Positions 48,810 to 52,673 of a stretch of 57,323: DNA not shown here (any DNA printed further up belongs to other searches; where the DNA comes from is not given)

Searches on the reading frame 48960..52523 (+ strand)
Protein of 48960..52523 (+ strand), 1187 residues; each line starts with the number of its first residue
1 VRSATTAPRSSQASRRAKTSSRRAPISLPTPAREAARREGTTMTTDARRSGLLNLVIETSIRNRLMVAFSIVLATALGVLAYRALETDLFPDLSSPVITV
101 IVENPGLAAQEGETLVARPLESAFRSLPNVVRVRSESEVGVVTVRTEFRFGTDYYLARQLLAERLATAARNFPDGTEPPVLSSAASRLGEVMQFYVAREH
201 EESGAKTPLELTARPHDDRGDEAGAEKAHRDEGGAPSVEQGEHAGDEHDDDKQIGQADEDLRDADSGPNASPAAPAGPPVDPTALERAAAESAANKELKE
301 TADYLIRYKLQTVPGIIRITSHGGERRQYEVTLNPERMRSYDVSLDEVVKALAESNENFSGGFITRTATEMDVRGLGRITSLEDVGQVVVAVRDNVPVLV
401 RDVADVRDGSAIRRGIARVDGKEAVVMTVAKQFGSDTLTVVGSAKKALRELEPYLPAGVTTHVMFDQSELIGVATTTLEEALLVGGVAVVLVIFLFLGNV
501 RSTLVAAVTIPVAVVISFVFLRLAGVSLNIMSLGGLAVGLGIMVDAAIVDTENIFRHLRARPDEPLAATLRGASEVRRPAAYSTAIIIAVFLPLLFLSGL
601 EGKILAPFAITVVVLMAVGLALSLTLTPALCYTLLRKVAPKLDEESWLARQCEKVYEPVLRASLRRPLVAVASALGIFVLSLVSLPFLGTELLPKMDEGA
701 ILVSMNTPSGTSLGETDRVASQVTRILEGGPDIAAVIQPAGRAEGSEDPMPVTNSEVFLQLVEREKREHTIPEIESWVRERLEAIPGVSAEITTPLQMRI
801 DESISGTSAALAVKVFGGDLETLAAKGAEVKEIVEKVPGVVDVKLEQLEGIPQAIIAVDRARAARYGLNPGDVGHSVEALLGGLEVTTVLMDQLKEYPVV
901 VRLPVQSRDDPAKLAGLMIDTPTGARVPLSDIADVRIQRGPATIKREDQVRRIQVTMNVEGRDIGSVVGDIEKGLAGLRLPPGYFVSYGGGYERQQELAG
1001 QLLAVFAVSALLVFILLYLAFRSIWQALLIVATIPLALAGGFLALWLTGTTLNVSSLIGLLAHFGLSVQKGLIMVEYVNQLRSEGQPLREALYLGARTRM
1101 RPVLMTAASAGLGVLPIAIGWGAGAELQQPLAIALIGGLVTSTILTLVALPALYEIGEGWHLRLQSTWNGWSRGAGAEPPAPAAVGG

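Call 61: search_protein_families(library=pfam, proteins=[window:48960-52523:+], max_evalue=0.0001)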
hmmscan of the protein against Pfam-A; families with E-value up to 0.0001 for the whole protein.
window:48960-52523:+ (1187 aa): 1 family
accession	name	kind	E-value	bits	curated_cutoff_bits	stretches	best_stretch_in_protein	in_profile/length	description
PF00873.25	ACR_tran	-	3.6e-265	882.8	28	2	257-1155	113-1018/1021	AcrB/AcrD/AcrF family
